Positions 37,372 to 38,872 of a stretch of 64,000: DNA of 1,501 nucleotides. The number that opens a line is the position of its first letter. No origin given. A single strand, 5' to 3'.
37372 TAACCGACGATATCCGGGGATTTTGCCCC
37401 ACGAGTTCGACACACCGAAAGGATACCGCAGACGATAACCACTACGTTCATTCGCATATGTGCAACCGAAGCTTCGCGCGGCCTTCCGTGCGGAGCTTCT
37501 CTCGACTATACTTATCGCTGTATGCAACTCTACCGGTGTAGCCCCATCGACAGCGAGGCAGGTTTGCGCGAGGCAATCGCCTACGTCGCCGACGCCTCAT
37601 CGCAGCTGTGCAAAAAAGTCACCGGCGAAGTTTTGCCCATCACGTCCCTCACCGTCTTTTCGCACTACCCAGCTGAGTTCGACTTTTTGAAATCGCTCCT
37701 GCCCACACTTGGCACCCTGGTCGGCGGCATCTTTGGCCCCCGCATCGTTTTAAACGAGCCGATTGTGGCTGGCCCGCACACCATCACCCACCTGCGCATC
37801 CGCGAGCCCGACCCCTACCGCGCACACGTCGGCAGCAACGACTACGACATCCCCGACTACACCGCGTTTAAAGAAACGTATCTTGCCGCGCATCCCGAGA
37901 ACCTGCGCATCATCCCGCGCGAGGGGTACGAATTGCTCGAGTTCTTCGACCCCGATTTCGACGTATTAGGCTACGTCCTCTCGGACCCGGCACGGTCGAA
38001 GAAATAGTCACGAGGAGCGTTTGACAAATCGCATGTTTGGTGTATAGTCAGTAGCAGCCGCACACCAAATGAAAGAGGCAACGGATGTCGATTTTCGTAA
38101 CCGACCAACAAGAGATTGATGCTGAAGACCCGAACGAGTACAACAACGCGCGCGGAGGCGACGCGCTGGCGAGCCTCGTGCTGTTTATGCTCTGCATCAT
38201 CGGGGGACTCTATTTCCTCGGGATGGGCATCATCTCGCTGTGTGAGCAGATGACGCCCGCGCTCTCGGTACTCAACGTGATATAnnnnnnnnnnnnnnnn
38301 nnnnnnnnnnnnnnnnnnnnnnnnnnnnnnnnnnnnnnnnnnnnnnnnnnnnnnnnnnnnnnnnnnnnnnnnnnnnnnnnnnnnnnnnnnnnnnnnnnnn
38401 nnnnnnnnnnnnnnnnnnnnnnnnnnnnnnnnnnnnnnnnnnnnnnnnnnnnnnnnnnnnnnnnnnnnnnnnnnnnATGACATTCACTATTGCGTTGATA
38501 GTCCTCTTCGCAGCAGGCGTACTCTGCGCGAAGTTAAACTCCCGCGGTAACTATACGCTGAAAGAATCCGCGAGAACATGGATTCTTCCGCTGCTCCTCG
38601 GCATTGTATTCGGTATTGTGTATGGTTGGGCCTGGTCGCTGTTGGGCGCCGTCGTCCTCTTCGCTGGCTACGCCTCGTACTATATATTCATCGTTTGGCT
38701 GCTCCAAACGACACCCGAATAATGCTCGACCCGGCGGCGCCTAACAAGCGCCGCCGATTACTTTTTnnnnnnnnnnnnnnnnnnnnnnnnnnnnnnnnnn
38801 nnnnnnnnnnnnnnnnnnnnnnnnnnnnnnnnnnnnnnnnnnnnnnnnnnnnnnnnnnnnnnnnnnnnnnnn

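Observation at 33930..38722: Accessory gene cluster immediately downstream of tmRNA (ssrA), a classical island integration site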

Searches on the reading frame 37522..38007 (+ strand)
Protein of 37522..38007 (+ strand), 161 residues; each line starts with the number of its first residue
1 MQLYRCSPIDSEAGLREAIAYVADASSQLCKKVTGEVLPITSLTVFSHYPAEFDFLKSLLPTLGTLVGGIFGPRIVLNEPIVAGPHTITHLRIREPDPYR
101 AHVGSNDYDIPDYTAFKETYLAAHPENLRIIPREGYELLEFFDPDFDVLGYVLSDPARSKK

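Call 6: search_protein_families(library=pfam, max_evalue=0.1, proteins=[window:37522-38007:+])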
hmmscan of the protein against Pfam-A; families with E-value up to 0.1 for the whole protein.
window:37522-38007:+ (161 aa): 0 families

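Call 7: search_protein_families(library=ncbifam, max_evalue=0.1, proteins=[window:37522-38007:+])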
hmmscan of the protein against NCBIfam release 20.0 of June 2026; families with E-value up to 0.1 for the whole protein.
window:37522-38007:+ (161 aa): 0 families

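Call 15: find_homologous_proteins(query=window:37522-38007:+, max_evalue=0.01)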
Query window:37522-38007:+ (161 aa): 74 proteins with E <= 0.01 among 128 candidates.
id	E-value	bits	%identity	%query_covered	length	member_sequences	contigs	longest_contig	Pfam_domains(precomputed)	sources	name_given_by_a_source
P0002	1.3e-103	362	100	100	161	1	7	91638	-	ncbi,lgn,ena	-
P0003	2.3e-69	250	70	100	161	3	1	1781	-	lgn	-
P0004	1.1e-65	238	67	99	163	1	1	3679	-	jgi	-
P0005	3.2e-60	221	62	100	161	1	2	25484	-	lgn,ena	-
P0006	4.8e-59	217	61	99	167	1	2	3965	-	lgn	-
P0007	5.4e-59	217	63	100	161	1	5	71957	-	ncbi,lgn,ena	-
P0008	1.5e-58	215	63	100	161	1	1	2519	-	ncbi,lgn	-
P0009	1.4e-57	212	63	99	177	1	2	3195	-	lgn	-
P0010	7.0e-57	210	62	96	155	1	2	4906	-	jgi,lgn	jgi:hypothetical protein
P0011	2.2e-56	208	59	100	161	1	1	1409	-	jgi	-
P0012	3.9e-55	204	59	100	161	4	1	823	-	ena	-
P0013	8.7e-55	203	58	96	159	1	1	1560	-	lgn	-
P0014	5.1e-53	197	58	99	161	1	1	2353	-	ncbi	-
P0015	6.1e-53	197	56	96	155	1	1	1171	-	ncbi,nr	ncbi:MAG: hypothetical protein Q8P06_01225 [Candidatus Azambacteria bacterium]|nr:hypothetical prote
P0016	1.1e-52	196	60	96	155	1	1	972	-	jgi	-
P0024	5.4e-50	187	55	96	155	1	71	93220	-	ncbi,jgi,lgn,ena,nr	ncbi:MAG TPA: hypothetical protein PKZ92_03750 [Candidatus Woesebacteria bacterium]|jgi:acetyltransf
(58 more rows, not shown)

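Call 17: find_encoding_contigs(protein=P0007, flank=8000, max_places=2)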
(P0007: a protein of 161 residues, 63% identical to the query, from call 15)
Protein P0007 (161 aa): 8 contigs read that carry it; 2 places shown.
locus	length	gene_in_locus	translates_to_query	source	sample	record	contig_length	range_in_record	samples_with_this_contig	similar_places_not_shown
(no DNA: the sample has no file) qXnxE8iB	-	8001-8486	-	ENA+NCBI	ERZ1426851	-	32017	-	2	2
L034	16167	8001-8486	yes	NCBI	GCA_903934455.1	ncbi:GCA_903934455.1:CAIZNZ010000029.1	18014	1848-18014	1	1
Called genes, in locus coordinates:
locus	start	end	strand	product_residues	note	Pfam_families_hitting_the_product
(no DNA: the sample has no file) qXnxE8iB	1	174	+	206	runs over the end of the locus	-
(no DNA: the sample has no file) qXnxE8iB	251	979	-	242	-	PF00106:adh_short, PF01370:Epimerase (weak), PF13561:adh_short_C2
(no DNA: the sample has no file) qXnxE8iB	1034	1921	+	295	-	PF08241:Methyltransf_11 (faint), PF01170:UPF0020 (faint), PF01555:N6_N4_Mtase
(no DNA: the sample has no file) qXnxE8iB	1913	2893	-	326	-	-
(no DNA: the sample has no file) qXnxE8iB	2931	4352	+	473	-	PF01654:Cyt_bd_oxida_I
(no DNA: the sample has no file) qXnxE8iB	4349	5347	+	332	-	PF02322:Cyt_bd_oxida_II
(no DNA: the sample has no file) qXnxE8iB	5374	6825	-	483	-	PF00033:Cytochrome_B (weak), PF13631:Cytochrom_B_N_2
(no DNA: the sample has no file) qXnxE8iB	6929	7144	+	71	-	-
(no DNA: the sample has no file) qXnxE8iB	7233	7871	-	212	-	PF00881:Nitroreductase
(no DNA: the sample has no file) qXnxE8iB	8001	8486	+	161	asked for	-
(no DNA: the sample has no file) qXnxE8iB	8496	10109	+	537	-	PF02652:Lactate_perm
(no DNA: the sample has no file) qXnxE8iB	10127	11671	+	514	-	PF26002:Beta-barrel_AprE (faint), PF25967:RND-MFP_C (weak)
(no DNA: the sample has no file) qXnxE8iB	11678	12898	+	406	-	PF02687:FtsX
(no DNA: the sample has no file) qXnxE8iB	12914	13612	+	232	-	PF02463:SMC_N (faint), PF00005:ABC_tran, PF13304:AAA_21 (faint)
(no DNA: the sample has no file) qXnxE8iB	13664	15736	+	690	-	PF00270:DEAD (faint), PF04851:ResIII, PF13604:AAA_30 (faint), PF17757:UvrB_inter, PF27431:UvrB_3rd, PF00271:Helicase_C, PF12344:UvrB, PF02151:UVR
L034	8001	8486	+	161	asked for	-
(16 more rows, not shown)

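Call 18: find_encoding_contigs(protein=P0005, flank=8000, max_places=2)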
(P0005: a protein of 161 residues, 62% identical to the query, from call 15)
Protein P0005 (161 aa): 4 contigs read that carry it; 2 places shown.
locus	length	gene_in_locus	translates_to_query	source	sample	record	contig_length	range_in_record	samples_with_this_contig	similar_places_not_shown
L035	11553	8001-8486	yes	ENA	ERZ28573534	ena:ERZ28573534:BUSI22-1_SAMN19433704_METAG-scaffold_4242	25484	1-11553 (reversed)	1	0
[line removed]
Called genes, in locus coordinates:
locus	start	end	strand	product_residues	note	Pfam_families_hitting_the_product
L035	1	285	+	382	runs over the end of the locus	-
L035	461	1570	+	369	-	-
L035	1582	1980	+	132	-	-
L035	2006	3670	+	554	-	PF00404:Dockerin_1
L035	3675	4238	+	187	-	PF00578:AhpC-TSA, PF08534:Redoxin, PF00085:Thioredoxin (weak), PF13098:Thioredoxin_2 (weak), PF13905:Thioredoxin_8 (weak)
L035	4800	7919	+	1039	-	PF01471:PG_binding_1 (faint), PF04616:Glyco_hydro_43, PF00251:Glyco_hydro_32N (weak)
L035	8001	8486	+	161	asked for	-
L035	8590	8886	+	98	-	-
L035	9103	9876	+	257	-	PF01177:Asp_Glu_race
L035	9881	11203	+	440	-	PF08245:Mur_ligase_M, PF02875:Mur_ligase_C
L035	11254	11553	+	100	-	?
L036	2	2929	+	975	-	?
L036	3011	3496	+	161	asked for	-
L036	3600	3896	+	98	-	-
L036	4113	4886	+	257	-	PF01177:Asp_Glu_race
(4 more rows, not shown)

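Call 19: find_encoding_contigs(protein=P0024, flank=8000, max_places=3)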
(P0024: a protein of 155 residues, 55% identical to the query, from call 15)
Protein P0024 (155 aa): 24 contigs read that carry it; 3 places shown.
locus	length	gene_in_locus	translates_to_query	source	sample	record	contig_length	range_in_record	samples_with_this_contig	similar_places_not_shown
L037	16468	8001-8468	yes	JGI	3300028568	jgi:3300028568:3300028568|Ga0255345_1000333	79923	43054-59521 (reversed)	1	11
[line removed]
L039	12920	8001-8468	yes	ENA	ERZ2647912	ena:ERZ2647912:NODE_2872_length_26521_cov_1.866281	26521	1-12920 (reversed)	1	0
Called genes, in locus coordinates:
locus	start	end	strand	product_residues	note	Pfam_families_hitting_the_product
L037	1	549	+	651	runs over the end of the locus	PF04932:Wzy_C, PF13431:TPR_17 (faint), PF00515:TPR_1 (faint), PF07719:TPR_2 (faint), PF13181:TPR_8 (faint), PF13428:TPR_14 (faint), PF21033:RMD1-3 (faint), PF13414:TPR_11 (weak)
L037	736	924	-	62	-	-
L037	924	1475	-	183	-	PF01327:Pep_deformylase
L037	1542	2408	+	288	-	PF00551:Formyl_trans_N, PF02911:Formyl_trans_C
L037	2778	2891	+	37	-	-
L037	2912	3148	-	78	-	PF00830:Ribosomal_L28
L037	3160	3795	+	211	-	PF02163:Peptidase_M50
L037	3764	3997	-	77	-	PF08984:DUF1858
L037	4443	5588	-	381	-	PF06925:MGDG_synth, PF04101:Glyco_tran_28_C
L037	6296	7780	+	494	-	PF09925:DUF2157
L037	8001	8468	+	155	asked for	-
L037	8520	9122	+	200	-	PF09968:DUF2202 (weak)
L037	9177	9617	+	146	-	PF00293:NUDIX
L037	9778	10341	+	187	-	PF10648:Gmad2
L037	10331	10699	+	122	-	-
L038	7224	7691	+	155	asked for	-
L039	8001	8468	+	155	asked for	-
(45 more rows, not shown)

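Call 23: search_solved_structures(query=A1, max_evalue=10)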
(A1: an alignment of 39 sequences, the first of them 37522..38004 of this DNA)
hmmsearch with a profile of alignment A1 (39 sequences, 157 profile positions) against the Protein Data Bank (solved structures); distinct sequences matched with E-value up to 10: 15.
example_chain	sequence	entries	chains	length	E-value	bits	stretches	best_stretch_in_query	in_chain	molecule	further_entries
6qks_A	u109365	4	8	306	0.17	15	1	86-121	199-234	Fluoroacetate dehalogenase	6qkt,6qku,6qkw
9u9l_A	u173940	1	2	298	0.2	14.7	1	86-121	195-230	Fluoroacetate dehalogenase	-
9u5w_A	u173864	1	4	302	0.21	14.7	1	86-121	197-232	Fluoroacetate dehalogenase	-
5swn_A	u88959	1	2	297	0.21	14.7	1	86-121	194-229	Fluoroacetate dehalogenase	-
9u9u_A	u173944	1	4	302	0.21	14.7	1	86-121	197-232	Fluoroacetate dehalogenase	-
5k3d_A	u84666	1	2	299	0.22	14.6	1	86-121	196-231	Fluoroacetate dehalogenase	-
9u5x_A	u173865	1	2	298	0.22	14.6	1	86-121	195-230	Fluoroacetate dehalogenase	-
21bk_A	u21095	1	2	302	0.22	14.6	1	86-121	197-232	Fluoroacetate dehalogenase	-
3r3v_A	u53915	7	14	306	0.22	14.6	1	86-121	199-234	Fluoroacetate dehalogenase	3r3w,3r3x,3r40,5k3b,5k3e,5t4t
9ue2_A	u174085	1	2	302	0.22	14.6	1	86-121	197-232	Fluoroacetate dehalogenase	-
3r3y_A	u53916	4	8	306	0.23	14.6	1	86-121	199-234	Fluoroacetate dehalogenase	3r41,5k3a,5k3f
3r3u_A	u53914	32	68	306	0.23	14.6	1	86-121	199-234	Fluoroacetate dehalogenase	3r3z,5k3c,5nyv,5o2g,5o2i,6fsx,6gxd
1ei3_C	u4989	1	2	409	1.4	12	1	27-91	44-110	FIBRINOGEN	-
1m1j_C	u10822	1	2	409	1.4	12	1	27-91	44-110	Fibrinogen gamma chain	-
1sgm_A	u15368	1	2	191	1.7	11.7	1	2-47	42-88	Putative HTH-type transcriptional regulator yxaF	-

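Call 30: predict_structure(alignment_id=A1)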
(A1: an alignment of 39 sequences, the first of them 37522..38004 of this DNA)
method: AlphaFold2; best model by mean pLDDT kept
length: 161 residues; sequences in the alignment: 39
mean_pLDDT: 95.1   pTM: 0.90
mean pLDDT of the five models: 95.1, 94.7, 93.5, 92.9, 92.8
residues with pLDDT >= 90: 146; 70-90: 13; 50-70: 2; < 50: 0
segments of 3 or more residues with pLDDT < 50: none
pLDDT, mean of each block of 10 residues (from residue 1): 82 98 99 98 97 98 93 96 98 92 96 96 96 95 97 94 86
secondary structure, 60 per line:
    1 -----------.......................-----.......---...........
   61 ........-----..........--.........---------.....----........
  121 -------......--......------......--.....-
elements in order: H12-34 E40-46 H50-63 E64-68 E74-83 E86-94 E104-108 H113-120 E128-133 E136-141 E148-153 H156-160

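Call 40: search_protein_families(library=phrogs, max_evalue=0.01, proteins=[window:37522-38007:+])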
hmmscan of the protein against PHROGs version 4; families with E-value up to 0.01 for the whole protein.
window:37522-38007:+ (161 aa): 0 families

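Call 58: search_protein_families(library=padloc, max_evalue=0.01, proteins=[window:37522-38007:+])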
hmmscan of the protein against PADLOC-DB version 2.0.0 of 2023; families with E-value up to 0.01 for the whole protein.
window:37522-38007:+ (161 aa): 0 families

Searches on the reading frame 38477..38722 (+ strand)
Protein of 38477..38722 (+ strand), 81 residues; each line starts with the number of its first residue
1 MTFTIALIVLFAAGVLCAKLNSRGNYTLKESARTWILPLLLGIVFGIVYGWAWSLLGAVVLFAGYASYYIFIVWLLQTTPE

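Call 6: search_protein_families(library=pfam, max_evalue=0.1, proteins=[window:38477-38722:+])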
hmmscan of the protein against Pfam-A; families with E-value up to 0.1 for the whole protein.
window:38477-38722:+ (81 aa): 1 family
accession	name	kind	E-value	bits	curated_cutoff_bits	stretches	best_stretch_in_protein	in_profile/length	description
PF24709.1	DUF7670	-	0.004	17.9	29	1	4-76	19-86/118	Domain of unknown function (DUF7670)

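Call 7: search_protein_families(library=ncbifam, max_evalue=0.1, proteins=[window:38477-38722:+])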
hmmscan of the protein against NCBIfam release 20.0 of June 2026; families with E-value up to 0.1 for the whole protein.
window:38477-38722:+ (81 aa): 1 family
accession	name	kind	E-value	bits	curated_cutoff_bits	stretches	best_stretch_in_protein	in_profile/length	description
NF045951.1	MAG0110_fam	subfamily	0.023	14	98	1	1-74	20-92/237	MAG0110 family membrane protein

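Call 40: search_protein_families(library=phrogs, max_evalue=0.01, proteins=[window:38477-38722:+])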
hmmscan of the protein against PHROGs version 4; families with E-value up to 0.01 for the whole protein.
window:38477-38722:+ (81 aa): 0 families

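Call 58: search_protein_families(library=padloc, max_evalue=0.01, proteins=[window:38477-38722:+])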
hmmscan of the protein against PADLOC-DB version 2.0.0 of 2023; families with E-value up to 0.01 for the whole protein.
window:38477-38722:+ (81 aa): 0 families
